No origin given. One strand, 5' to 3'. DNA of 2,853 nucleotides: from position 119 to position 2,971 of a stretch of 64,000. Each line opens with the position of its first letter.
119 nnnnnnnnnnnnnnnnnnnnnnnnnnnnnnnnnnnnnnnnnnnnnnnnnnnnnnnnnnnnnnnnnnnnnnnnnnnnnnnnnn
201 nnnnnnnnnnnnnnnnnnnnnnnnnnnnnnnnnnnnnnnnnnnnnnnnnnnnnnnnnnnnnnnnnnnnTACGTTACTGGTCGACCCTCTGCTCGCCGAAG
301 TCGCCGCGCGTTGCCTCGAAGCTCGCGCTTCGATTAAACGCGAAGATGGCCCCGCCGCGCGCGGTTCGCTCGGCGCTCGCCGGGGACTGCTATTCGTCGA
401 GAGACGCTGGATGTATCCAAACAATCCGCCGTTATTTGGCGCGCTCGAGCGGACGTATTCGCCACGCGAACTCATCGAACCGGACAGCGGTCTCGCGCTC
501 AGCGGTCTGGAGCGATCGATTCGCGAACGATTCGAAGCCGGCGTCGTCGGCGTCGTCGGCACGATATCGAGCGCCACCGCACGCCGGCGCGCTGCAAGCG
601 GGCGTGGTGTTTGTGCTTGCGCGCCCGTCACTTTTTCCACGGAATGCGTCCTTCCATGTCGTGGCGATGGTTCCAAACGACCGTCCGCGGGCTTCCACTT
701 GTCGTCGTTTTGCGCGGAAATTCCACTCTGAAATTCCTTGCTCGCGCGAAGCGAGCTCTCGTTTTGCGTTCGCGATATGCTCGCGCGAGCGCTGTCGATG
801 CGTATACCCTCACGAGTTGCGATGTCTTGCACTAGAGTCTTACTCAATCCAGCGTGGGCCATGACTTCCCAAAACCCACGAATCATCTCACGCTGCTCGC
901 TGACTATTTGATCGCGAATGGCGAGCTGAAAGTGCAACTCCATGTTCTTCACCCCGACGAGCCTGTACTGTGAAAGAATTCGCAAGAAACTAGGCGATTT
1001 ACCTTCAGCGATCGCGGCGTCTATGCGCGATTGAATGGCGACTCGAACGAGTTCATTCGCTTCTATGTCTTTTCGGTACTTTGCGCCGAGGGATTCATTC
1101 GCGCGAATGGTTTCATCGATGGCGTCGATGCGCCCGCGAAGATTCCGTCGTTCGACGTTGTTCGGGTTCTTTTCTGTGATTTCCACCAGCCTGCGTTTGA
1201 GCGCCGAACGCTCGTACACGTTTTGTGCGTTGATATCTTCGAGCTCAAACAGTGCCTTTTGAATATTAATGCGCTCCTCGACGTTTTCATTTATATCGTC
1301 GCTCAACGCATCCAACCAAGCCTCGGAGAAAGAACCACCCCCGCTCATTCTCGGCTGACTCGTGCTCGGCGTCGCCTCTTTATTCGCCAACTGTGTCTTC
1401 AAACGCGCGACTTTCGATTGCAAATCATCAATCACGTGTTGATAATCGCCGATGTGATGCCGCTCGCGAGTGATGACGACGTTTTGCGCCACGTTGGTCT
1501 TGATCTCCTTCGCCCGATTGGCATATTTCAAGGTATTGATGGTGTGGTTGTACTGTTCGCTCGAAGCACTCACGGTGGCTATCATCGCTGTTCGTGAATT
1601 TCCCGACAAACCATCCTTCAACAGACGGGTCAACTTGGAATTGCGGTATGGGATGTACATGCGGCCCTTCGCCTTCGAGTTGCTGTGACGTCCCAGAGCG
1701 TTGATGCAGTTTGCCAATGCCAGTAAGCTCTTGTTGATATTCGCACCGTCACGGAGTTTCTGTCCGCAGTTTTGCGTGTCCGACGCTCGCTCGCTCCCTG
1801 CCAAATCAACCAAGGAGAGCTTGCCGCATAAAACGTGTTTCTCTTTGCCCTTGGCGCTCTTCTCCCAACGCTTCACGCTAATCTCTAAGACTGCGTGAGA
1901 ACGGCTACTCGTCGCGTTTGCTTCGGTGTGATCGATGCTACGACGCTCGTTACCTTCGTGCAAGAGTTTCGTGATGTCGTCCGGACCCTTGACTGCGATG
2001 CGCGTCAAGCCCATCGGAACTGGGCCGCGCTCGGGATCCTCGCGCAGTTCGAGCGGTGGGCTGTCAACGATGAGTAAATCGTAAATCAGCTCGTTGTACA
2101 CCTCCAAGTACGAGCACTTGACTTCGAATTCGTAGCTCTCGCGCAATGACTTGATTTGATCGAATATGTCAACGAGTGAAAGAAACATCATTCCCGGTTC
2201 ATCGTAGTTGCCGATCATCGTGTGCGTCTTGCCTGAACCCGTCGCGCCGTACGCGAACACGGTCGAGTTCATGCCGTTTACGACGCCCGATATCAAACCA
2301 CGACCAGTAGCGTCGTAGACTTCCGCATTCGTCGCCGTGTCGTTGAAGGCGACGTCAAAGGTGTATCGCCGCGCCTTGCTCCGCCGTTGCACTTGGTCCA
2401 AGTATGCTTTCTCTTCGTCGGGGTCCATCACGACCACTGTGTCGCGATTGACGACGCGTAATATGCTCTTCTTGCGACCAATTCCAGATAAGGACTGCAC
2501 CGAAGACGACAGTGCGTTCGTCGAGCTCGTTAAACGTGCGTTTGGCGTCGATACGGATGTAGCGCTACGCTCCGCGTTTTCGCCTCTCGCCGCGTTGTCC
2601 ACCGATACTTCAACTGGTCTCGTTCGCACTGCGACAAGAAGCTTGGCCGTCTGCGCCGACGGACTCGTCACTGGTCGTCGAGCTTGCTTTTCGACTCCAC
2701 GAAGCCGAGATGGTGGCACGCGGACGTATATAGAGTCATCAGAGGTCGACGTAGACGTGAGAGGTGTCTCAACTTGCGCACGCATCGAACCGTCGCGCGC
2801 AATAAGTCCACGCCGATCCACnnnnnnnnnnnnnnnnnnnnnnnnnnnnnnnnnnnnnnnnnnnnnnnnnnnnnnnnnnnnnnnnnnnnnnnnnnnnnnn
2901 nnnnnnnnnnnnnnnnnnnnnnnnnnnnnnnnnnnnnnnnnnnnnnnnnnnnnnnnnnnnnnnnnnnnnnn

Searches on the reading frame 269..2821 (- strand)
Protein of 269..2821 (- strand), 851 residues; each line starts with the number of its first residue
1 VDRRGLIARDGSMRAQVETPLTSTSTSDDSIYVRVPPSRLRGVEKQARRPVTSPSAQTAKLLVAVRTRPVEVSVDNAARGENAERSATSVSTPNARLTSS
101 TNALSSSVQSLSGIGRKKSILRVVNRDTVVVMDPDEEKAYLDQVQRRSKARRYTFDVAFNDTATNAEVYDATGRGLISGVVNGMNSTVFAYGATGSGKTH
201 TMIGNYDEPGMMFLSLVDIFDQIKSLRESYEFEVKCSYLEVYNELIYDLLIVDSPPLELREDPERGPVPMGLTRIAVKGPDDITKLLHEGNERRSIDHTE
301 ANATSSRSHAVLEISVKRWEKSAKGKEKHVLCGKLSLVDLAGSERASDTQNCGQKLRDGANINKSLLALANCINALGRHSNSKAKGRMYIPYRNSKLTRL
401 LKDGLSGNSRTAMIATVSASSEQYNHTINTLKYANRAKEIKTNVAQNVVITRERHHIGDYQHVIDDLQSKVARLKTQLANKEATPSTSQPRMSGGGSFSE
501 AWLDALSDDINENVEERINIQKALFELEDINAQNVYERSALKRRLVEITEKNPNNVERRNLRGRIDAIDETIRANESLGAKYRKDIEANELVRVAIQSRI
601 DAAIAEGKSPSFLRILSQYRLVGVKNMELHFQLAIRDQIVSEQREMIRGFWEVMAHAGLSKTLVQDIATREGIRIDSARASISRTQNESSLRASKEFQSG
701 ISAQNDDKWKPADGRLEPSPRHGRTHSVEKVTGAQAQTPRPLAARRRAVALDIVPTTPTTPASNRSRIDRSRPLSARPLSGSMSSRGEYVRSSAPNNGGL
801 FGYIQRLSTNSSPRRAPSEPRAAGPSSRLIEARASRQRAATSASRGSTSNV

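Call 52: search_protein_families(library=pfam, proteins=[window:269-2821:-], max_evalue=0.00001)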
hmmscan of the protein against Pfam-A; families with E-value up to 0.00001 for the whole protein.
window:269-2821:- (851 aa): 2 families
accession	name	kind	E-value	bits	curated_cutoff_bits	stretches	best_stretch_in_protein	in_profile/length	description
PF00225.29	Kinesin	-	1.3e-103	346.9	29.3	1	133-440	23-327/327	Kinesin motor domain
PF16796.11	Microtub_bd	-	1.2e-20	74.4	27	1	135-250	43-155/155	Microtubule binding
